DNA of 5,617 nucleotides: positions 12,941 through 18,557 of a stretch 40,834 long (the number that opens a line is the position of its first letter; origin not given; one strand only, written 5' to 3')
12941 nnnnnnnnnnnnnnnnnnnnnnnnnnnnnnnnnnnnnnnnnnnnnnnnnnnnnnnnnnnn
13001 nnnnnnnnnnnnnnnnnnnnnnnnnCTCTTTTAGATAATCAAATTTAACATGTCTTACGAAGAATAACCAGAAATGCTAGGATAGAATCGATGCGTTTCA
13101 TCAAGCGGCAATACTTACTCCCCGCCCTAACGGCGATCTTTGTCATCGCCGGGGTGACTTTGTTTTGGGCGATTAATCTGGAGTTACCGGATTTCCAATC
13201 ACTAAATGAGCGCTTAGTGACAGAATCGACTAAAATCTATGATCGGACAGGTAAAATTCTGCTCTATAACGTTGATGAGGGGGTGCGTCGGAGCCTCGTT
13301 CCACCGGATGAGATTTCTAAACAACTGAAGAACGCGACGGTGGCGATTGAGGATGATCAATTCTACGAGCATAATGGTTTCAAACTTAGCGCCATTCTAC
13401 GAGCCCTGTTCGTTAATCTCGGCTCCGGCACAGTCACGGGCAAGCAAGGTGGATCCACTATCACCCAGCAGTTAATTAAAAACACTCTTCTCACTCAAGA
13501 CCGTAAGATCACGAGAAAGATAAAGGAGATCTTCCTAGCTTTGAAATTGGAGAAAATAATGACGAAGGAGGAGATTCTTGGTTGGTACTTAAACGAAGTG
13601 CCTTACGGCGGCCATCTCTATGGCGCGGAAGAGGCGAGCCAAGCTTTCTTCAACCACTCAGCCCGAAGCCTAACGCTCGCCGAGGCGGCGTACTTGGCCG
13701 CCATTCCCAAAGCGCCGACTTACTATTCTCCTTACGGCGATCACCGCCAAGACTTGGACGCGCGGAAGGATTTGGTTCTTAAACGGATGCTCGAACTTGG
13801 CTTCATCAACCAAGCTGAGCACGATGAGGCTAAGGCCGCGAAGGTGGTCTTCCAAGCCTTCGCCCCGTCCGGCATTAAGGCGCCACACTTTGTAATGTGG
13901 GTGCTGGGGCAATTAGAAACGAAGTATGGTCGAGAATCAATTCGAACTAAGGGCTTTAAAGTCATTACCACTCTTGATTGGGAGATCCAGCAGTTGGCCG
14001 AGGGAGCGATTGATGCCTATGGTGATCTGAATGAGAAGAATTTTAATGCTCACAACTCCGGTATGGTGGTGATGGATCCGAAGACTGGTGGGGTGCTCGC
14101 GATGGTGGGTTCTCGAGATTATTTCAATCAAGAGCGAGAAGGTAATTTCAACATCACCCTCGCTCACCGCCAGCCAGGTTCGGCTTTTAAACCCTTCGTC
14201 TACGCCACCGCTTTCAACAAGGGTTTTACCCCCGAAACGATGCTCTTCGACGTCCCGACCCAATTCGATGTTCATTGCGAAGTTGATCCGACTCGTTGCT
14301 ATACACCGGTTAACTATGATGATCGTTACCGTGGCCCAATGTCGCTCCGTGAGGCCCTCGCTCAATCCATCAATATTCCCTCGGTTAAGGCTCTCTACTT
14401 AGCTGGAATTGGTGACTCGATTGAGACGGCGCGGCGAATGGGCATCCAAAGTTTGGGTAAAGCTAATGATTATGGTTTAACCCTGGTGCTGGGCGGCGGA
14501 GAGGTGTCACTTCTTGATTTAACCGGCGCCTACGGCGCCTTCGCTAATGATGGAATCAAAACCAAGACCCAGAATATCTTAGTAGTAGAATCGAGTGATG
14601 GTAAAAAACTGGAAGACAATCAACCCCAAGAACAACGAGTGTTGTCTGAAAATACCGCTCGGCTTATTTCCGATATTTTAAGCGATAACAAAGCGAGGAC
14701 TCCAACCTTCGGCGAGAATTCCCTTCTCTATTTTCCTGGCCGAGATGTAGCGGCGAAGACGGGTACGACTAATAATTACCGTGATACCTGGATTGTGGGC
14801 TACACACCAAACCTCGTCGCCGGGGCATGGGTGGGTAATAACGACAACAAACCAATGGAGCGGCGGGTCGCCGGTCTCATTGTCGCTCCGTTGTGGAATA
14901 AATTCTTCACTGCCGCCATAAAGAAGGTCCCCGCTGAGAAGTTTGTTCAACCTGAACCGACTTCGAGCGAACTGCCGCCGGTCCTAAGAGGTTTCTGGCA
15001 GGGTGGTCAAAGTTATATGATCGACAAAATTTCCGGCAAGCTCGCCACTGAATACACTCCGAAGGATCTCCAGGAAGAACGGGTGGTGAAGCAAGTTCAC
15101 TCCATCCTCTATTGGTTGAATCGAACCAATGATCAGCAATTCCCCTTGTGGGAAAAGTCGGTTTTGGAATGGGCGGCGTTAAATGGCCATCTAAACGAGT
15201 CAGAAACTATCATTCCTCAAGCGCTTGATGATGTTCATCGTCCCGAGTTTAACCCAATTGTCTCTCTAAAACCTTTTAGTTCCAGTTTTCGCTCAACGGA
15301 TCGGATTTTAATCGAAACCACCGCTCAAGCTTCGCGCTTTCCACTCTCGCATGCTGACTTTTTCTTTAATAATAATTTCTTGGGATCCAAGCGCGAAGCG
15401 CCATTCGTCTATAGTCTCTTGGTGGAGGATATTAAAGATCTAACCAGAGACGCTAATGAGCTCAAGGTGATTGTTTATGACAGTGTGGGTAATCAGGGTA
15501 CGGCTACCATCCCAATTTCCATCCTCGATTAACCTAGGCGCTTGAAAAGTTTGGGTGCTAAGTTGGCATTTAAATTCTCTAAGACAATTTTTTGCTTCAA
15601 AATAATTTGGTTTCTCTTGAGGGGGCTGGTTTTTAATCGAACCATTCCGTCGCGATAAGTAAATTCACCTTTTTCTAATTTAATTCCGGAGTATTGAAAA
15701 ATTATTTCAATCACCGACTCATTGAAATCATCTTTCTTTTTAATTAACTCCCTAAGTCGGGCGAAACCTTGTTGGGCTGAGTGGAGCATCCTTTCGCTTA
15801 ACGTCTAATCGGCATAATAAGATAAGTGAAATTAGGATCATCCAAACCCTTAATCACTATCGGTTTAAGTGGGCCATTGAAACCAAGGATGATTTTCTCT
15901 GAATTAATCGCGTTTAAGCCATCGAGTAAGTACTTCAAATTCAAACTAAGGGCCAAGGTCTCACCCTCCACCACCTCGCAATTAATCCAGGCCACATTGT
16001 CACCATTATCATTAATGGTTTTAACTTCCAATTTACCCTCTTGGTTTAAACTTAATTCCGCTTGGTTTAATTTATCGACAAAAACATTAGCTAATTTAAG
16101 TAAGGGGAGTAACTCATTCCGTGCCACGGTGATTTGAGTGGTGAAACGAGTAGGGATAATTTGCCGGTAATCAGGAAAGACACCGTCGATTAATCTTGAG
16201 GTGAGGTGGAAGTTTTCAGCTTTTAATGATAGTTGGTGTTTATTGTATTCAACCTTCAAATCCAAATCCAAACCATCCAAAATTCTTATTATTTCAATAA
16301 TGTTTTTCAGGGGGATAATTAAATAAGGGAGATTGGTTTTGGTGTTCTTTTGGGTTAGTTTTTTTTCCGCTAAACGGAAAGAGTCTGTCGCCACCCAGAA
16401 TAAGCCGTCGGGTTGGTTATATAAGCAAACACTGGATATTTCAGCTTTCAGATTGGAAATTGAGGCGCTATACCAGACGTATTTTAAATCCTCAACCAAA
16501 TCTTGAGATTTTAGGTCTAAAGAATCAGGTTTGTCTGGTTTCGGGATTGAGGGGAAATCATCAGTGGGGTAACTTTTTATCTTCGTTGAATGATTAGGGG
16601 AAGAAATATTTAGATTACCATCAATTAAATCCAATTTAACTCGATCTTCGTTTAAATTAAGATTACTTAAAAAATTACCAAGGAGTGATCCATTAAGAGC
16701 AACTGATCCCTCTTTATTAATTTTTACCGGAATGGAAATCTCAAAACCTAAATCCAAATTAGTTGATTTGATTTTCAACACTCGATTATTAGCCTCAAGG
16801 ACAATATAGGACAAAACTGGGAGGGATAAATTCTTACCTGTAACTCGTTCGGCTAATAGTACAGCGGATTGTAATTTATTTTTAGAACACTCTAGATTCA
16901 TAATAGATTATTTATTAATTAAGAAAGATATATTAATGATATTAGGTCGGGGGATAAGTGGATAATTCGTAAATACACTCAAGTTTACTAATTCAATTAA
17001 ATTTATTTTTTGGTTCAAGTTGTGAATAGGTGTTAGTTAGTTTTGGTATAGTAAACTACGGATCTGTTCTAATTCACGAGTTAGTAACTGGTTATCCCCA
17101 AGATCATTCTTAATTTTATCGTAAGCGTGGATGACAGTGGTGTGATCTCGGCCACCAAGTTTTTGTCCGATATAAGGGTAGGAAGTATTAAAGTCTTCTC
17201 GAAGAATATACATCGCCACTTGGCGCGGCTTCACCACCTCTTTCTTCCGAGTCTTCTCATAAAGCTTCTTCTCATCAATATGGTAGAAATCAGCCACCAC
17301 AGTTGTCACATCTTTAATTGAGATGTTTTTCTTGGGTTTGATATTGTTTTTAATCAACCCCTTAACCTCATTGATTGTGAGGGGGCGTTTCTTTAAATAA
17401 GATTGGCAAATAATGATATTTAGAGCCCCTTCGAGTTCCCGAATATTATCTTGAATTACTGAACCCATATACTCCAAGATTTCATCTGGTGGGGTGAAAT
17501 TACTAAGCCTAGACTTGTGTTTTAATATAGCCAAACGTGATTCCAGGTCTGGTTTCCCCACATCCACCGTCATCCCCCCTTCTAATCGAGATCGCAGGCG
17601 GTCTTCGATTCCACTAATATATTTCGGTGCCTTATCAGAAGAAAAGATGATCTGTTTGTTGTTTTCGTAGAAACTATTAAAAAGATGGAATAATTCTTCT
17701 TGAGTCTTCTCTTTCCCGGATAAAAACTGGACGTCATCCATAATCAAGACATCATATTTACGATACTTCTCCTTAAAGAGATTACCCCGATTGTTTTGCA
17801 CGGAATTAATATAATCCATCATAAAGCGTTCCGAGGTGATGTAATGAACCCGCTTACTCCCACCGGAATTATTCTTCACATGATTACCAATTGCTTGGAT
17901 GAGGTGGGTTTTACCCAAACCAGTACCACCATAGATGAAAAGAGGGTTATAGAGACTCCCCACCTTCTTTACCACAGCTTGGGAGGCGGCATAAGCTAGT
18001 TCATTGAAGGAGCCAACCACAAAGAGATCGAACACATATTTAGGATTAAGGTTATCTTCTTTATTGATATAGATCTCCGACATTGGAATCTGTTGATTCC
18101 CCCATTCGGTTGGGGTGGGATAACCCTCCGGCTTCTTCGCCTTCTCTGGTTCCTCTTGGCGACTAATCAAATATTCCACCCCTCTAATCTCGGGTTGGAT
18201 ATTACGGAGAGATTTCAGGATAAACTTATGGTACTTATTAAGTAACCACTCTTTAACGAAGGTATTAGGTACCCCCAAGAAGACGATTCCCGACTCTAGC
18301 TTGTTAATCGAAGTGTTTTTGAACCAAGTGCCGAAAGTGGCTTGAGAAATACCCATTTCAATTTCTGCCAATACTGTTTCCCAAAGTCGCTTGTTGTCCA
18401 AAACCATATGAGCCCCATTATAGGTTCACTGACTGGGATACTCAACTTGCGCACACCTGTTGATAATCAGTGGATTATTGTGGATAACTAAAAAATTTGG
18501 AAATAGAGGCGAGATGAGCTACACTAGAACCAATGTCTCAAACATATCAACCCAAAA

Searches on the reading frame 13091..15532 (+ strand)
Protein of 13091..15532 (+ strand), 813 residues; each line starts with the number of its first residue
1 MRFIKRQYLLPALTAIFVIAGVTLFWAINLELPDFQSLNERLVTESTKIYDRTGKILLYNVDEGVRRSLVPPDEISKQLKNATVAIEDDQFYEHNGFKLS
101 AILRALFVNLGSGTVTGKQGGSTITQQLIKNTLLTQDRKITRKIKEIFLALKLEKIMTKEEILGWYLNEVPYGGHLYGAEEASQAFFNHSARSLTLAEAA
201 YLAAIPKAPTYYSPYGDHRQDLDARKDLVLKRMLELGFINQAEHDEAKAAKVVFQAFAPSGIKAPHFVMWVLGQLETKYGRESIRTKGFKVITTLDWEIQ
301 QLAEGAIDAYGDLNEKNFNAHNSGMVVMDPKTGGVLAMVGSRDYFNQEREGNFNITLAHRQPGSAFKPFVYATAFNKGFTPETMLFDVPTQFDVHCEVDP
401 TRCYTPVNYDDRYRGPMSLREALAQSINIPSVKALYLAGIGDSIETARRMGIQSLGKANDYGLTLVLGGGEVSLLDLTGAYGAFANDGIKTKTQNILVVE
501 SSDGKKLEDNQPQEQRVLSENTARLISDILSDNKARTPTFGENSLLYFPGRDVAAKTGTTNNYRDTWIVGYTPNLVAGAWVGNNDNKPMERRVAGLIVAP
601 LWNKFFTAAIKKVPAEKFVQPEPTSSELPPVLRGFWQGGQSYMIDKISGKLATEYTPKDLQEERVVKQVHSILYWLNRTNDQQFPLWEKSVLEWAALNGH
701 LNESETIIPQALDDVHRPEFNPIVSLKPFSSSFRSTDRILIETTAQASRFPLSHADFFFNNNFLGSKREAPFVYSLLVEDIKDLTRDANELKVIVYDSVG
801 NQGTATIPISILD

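Call 10: search_protein_families(library=pfam, proteins=[window:13091-15532:+], max_evalue=0.001)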
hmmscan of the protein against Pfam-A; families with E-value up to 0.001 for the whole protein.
window:13091-15532:+ (813 aa): 2 families
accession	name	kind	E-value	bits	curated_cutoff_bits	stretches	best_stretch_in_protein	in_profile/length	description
PF00912.28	Transgly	-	6.2e-59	198.8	27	1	60-233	7-177/178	Transglycosylase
PF00905.27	Transpeptidase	-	1.8e-26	93.5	22.1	1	325-574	3-267/299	Penicillin binding protein transpeptidase domain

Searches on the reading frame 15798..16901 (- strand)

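Call 10: search_protein_families(library=pfam, proteins=[window:15798-16901:-], max_evalue=0.001)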
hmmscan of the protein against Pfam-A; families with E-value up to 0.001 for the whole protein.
window:15798-16901:- (367 aa): 3 families
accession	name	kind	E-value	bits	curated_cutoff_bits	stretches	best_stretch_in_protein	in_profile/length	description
PF02768.20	DNA_pol3_beta_3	-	6.9e-24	84.4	27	1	246-366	1-121/121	DNA polymerase III beta subunit, C-terminal domain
PF02767.21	DNA_pol3_beta_2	-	2.6e-17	63.6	27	1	131-244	3-116/116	DNA polymerase III beta subunit, central domain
PF00712.24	DNA_pol3_beta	-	2.4e-15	57.2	24.4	1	1-120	1-120/120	DNA polymerase III beta subunit, N-terminal domain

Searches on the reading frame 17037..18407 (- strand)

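Call 10: search_protein_families(library=pfam, proteins=[window:17037-18407:-], max_evalue=0.001)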
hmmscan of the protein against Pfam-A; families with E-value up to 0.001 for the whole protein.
window:17037-18407:- (456 aa): 8 families
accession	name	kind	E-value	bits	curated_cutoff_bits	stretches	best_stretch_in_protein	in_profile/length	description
PF00308.24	Bac_DnaA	-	2.3e-65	220.1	23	1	120-282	1-162/162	Bacterial DnaA ATPAse domain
PF08299.17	Bac_DnaA_C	-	1.2e-25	89.7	31.5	1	364-432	1-69/69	Bacterial dnaA protein helix-turn-helix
PF11638.13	DnaA_N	-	2.6e-14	53.1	24.6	1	7-68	2-64/65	DnaA N-terminal domain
PF01695.23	IstB_IS21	-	3.6e-09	36.9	24.1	1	157-257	96-193/238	IstB-like ATP binding protein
PF00004.35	AAA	-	5.8e-06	27.2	21.2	1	157-270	2-122/131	ATPase family associated with various cellular activities (AAA)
PF13401.12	AAA_22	-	0.00018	22.2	27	0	156-190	8-39/130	AAA domain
PF13173.12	AAA_14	-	0.0002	21.8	27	1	155-274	4-114/129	AAA domain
PF01637.24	ATPase_2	-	0.00021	21.6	33.2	0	152-261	19-120/225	ATPase domain predominantly from Archaea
